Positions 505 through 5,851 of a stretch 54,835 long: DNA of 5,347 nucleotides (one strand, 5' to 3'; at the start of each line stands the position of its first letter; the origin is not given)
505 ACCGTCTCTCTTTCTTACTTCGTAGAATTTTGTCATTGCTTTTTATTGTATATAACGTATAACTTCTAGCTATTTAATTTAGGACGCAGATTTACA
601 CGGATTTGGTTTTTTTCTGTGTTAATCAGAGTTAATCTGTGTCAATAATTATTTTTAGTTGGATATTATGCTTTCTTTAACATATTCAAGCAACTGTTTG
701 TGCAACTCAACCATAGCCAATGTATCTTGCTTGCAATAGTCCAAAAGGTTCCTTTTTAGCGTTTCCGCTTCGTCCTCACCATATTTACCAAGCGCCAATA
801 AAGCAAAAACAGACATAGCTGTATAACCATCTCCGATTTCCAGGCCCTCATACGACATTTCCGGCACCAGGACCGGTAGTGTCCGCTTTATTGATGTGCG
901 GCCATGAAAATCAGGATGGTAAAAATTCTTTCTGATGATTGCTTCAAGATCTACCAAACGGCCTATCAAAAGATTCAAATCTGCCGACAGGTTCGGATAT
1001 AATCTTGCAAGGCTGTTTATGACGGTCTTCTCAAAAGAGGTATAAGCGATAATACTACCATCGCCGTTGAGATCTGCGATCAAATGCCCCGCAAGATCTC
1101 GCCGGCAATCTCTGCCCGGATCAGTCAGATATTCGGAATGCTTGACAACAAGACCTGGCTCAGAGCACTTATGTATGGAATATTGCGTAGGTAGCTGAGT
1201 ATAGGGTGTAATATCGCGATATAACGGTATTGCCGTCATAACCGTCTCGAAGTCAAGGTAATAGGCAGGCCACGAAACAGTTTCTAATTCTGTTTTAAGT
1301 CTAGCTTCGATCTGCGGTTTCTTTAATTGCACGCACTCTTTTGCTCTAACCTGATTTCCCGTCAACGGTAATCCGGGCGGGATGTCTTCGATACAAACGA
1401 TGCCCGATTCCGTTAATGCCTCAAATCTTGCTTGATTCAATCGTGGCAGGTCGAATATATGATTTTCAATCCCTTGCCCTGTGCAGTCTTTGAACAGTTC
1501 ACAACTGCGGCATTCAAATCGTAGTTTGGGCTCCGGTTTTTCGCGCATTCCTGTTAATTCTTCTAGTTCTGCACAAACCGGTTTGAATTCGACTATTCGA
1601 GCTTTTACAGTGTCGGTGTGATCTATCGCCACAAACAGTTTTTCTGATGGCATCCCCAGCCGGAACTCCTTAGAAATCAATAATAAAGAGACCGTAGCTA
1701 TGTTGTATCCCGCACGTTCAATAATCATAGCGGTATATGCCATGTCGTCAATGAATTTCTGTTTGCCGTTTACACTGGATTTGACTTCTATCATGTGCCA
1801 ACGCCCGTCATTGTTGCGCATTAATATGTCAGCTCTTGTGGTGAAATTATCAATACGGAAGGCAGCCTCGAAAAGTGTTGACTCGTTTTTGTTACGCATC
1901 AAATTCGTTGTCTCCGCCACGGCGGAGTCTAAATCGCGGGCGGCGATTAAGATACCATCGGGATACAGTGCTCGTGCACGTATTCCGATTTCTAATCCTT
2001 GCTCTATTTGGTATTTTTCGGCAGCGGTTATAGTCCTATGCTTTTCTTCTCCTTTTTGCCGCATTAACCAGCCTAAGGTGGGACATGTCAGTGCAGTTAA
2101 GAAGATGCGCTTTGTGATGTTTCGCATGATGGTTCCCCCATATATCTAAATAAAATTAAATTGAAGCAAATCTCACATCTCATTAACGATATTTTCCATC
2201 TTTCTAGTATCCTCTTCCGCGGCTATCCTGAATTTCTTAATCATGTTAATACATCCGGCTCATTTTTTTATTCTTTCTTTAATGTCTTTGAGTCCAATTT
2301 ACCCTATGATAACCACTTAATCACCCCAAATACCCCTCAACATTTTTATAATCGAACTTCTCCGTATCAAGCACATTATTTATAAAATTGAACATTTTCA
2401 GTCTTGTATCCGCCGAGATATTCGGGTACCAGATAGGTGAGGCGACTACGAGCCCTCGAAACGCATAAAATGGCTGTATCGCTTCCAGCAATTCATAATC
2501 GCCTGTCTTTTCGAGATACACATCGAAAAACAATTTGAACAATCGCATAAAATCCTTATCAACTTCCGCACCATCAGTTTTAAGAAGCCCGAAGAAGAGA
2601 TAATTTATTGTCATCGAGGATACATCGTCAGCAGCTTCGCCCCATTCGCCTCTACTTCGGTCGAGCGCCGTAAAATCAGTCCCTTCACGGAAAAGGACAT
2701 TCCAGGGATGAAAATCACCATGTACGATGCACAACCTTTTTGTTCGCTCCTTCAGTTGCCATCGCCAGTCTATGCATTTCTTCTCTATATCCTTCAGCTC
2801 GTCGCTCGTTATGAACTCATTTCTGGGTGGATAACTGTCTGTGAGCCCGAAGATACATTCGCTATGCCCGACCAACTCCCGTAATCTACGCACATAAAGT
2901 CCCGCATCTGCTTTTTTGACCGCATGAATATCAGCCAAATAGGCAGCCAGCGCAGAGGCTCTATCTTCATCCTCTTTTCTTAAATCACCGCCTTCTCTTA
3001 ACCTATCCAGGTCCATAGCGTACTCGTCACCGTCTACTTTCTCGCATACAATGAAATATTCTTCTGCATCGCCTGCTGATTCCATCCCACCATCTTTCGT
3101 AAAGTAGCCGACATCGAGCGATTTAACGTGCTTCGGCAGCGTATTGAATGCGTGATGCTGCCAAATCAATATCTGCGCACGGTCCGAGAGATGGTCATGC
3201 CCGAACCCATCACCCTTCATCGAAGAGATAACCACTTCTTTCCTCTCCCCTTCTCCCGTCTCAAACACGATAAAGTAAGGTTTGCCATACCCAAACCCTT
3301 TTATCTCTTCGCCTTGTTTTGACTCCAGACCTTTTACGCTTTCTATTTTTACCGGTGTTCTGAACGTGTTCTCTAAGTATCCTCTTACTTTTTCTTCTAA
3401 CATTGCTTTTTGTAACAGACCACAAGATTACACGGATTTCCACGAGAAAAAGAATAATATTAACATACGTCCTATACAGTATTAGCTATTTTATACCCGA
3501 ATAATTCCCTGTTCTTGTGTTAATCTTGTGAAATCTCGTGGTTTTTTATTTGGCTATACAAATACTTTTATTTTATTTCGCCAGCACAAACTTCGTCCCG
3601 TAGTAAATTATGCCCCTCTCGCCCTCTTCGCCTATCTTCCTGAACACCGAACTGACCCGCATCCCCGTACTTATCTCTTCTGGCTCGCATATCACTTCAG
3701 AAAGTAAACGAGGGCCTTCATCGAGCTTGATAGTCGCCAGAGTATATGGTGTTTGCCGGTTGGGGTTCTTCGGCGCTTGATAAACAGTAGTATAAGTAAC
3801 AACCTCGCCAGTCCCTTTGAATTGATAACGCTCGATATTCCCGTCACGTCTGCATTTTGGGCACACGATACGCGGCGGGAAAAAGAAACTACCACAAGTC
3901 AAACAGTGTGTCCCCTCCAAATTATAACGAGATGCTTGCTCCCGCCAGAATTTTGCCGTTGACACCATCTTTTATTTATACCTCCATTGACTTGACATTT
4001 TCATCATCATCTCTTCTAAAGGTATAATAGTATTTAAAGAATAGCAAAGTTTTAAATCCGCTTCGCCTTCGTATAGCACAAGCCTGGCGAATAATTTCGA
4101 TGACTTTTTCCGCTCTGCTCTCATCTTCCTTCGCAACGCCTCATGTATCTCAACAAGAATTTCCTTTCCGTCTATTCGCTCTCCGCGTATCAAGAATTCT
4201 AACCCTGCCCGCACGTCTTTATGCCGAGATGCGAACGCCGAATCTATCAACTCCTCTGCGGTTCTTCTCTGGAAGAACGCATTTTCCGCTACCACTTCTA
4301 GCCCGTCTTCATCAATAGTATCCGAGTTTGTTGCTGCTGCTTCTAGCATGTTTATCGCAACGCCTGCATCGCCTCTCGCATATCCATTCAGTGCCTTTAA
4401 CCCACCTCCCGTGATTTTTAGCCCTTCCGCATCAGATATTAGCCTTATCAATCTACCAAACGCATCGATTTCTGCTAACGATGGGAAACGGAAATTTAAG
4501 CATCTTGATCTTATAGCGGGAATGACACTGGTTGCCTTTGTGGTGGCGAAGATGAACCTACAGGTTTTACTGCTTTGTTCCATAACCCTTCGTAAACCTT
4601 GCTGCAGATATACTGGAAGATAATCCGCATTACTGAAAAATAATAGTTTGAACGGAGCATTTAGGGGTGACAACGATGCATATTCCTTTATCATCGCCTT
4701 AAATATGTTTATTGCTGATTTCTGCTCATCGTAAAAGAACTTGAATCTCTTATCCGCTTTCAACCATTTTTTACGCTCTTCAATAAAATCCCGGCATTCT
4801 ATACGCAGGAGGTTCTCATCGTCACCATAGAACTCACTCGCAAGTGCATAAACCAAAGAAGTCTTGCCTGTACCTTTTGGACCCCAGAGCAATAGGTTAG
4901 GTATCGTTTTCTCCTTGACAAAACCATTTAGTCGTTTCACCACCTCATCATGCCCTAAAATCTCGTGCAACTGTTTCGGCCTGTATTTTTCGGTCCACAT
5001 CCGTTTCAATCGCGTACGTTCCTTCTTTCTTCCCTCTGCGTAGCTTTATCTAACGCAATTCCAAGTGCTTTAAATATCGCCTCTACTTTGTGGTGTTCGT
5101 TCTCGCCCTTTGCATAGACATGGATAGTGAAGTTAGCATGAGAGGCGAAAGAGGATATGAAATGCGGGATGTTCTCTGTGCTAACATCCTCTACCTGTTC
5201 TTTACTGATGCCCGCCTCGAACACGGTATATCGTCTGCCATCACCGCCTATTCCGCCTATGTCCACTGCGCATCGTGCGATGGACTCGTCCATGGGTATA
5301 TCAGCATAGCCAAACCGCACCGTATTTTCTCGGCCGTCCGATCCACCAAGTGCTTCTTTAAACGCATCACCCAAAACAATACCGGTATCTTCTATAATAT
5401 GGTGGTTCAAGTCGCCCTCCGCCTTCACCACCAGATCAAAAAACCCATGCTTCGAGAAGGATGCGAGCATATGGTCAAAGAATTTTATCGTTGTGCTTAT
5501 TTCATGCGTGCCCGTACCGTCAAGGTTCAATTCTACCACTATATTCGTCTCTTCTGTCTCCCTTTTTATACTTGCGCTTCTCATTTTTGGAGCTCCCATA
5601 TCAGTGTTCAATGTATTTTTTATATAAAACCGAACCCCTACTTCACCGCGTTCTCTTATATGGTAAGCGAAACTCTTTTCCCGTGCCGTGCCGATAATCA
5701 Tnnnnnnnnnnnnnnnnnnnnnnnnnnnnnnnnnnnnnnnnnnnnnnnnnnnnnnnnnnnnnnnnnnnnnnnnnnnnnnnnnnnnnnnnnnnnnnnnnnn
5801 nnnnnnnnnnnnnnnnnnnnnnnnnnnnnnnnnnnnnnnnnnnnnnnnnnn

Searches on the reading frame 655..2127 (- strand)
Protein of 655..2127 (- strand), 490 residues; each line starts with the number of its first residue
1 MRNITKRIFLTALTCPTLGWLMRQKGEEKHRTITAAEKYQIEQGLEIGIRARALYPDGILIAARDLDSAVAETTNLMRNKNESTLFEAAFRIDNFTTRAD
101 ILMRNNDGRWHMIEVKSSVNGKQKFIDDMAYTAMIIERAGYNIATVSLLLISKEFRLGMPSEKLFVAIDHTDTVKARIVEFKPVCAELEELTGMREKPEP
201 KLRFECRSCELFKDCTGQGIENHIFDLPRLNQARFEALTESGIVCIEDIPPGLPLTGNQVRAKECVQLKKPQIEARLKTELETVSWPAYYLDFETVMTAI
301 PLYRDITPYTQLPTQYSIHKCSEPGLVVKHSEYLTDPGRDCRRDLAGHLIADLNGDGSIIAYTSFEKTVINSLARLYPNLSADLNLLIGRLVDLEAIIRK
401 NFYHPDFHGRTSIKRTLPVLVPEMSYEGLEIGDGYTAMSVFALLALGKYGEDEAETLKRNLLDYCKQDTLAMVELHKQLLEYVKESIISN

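Call 61: search_protein_families(library=pfam, proteins=[window:655-2127:-], max_evalue=0.00001)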
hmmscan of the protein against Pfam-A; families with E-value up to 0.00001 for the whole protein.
window:655-2127:- (490 aa): 1 family
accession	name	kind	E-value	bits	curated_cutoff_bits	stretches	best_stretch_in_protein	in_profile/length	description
PF11074.14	DUF2779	-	5.9e-36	123.9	23.3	1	289-412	1-126/126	Domain of unknown function(DUF2779)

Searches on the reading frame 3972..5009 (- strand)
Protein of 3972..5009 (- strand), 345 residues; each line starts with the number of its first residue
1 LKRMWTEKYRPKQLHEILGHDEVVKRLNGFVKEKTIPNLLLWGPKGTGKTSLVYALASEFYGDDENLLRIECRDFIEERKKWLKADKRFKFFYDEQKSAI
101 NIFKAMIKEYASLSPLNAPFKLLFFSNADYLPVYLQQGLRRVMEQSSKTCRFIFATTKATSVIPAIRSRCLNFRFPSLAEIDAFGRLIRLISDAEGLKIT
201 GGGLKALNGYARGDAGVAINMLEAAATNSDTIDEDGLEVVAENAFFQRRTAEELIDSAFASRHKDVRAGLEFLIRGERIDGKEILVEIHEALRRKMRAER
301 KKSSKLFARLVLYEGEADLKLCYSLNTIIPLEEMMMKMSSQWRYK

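Call 61: search_protein_families(library=pfam, proteins=[window:3972-5009:-], max_evalue=0.00001)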
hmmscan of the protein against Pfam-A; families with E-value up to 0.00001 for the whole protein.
window:3972-5009:- (345 aa): 3 families
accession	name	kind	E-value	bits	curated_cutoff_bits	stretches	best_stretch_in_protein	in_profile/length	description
PF00004.35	AAA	-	5.8e-12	46.6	21.2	1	39-171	1-124/131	ATPase family associated with various cellular activities (AAA)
PF13177.12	DNA_pol3_delta2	-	8.3e-10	39.3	27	1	20-178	2-160/161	DNA polymerase III, delta subunit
PF05673.19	DUF815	-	8.7e-07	28.8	23.8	1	20-71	37-88/249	Protein of unknown function (DUF815)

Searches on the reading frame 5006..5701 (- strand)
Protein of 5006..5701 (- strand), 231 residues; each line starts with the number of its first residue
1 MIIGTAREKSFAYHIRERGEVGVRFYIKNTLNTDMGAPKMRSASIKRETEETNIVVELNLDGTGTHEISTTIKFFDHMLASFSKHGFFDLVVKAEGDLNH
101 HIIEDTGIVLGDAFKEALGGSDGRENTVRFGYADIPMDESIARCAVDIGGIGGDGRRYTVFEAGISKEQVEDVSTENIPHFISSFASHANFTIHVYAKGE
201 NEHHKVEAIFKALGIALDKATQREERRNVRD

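Call 61: search_protein_families(library=pfam, proteins=[window:5006-5701:-], max_evalue=0.00001)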
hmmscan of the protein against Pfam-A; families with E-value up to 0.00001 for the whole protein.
window:5006-5701:- (231 aa): 1 family
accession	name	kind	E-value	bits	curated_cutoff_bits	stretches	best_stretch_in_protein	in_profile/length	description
PF00475.24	IGPD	-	3.2e-49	167.2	27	1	70-217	1-144/144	Imidazoleglycerol-phosphate dehydratase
